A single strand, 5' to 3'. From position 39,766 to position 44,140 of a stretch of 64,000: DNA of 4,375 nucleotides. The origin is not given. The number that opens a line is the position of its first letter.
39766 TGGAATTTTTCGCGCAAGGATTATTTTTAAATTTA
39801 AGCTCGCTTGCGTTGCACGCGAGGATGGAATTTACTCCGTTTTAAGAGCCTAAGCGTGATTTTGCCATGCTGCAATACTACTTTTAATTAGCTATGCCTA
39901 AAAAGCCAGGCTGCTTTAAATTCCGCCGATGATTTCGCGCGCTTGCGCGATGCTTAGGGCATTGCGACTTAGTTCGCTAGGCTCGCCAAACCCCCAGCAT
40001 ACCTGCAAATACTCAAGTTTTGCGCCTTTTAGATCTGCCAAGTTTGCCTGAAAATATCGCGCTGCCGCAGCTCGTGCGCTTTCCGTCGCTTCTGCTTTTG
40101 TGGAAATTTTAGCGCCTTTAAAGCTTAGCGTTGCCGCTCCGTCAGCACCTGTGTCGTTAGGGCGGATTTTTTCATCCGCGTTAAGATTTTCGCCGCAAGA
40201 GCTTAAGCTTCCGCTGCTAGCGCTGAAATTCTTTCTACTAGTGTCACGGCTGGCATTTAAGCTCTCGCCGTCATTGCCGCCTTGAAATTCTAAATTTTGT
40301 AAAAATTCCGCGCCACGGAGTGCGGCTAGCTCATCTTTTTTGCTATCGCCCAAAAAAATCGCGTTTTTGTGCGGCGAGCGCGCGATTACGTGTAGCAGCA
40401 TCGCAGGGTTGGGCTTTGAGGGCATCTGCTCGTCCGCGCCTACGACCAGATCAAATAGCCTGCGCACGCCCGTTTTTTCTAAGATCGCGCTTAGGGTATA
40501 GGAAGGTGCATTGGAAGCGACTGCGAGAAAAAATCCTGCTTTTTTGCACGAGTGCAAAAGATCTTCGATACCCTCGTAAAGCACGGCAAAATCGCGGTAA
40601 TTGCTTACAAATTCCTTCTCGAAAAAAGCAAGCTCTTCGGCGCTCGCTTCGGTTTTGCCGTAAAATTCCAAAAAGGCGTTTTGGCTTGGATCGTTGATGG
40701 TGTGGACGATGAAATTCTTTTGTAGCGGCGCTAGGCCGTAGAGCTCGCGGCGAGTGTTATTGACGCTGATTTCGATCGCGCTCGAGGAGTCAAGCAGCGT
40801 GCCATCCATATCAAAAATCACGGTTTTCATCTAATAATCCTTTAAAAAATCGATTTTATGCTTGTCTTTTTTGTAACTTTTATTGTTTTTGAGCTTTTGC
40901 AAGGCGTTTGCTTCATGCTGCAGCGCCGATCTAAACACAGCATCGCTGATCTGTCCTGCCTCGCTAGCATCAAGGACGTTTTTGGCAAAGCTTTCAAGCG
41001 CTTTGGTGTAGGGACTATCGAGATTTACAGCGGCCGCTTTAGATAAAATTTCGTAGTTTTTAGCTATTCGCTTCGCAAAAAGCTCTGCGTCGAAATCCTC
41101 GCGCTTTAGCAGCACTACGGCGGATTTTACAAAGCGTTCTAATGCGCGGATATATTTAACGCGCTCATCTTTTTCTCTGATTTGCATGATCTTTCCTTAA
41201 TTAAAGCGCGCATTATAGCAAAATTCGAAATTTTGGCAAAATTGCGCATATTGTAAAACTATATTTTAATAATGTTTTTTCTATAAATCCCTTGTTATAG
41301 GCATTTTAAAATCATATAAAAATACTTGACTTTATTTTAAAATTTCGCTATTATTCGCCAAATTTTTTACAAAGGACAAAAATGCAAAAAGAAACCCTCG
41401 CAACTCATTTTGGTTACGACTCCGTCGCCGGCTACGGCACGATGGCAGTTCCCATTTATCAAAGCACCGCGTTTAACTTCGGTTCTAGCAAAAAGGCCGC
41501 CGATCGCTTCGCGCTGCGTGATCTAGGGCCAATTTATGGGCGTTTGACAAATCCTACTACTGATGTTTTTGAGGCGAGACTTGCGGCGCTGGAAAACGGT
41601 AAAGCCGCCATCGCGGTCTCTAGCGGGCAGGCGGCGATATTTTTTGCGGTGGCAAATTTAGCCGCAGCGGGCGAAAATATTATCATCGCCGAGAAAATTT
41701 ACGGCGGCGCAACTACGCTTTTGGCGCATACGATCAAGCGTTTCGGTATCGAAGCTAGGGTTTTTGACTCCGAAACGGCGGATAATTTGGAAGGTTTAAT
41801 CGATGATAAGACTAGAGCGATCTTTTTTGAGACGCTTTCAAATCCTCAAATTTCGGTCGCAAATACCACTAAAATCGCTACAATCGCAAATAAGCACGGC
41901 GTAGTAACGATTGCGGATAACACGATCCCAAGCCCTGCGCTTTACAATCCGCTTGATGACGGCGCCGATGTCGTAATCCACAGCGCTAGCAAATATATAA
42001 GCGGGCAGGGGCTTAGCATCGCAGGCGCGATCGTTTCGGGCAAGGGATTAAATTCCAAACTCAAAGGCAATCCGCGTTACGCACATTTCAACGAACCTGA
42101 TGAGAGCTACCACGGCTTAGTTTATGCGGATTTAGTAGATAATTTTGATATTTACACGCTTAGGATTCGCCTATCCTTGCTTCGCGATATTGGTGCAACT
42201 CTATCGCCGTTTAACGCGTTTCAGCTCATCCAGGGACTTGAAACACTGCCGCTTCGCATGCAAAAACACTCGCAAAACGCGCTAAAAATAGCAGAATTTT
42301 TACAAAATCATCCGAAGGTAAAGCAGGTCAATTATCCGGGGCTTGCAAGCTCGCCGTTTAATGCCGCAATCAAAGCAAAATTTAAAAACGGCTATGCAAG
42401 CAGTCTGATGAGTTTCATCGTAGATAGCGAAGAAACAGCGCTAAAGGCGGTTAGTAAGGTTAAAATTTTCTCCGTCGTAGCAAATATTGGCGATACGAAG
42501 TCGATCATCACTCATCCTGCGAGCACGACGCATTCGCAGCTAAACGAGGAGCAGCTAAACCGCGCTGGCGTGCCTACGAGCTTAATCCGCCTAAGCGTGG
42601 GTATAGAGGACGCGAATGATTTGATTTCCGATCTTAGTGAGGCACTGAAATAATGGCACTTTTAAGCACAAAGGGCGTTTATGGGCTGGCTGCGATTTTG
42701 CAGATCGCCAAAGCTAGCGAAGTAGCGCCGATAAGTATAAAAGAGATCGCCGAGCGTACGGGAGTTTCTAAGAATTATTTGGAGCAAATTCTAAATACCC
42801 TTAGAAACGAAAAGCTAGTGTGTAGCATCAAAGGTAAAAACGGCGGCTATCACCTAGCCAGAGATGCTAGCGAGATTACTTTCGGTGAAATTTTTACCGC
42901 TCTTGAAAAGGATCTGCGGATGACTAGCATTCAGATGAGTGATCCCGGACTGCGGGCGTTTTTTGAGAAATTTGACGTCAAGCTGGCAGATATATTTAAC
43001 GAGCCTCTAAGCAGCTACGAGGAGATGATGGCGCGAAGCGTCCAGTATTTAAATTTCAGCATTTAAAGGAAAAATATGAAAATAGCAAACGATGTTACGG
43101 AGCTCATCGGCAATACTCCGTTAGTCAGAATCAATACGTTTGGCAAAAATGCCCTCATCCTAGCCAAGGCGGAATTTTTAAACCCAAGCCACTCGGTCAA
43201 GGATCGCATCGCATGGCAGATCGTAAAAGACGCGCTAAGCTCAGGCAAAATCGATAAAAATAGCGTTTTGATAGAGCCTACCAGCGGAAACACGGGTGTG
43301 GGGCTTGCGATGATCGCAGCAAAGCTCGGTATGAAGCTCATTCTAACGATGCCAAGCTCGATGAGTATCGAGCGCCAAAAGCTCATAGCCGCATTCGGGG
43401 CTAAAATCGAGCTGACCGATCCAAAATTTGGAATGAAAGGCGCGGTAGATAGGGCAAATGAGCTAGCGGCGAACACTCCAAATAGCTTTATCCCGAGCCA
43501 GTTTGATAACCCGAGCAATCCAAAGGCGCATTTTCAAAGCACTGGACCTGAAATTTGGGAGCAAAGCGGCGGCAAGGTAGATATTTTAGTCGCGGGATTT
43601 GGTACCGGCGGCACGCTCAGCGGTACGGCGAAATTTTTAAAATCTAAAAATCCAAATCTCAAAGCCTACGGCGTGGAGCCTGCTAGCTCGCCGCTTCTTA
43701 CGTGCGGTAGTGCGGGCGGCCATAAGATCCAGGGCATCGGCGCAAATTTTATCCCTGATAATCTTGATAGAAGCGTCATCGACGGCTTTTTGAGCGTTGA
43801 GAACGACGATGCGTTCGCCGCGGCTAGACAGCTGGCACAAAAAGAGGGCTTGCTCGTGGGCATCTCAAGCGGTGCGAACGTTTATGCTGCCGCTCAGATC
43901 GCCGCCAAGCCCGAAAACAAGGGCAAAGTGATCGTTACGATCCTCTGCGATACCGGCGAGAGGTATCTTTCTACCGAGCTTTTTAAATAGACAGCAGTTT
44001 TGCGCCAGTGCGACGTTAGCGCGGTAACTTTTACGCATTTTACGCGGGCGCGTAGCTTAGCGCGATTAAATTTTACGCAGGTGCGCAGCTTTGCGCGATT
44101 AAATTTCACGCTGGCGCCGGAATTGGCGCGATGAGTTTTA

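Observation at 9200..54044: The 9-mer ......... is strongly over-represented and may act as an uptake or recognition signal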

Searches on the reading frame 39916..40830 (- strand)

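Call 41: search_protein_families(library=pfam, proteins=[window:39916-40830:-], max_evalue=0.00001)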
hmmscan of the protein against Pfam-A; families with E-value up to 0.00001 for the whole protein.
window:39916-40830:- (304 aa): 3 families
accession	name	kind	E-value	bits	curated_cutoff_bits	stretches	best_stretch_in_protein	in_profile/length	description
PF13419.12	HAD_2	-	8.9e-26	91.5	23.8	1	4-171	1-169/178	Haloacid dehalogenase-like hydrolase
PF00702.32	Hydrolase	-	1.5e-20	74.8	26.4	1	1-170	1-187/191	haloacid dehalogenase-like hydrolase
PF12710.13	HAD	-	1.1e-09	39.4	27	1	4-132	1-130/189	haloacid dehalogenase-like hydrolase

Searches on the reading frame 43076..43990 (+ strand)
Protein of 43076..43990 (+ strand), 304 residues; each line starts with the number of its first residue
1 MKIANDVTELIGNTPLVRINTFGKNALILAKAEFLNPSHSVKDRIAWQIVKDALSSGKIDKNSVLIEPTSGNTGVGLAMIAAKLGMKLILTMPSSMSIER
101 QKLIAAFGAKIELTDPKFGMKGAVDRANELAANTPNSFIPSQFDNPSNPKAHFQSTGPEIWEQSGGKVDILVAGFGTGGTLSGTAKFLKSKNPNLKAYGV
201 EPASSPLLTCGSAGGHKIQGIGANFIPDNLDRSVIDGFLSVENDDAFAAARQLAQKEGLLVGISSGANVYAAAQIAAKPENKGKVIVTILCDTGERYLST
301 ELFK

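Call 42: search_protein_families(library=pfam, proteins=[window:43076-43990:+], max_evalue=0.00001)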
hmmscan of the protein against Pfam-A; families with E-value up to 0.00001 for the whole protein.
window:43076-43990:+ (304 aa): 1 family
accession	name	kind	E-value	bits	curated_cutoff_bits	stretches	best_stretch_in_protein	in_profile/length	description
PF00291.31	PALP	-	1e-74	252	35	1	7-292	1-295/295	Pyridoxal-phosphate dependent enzyme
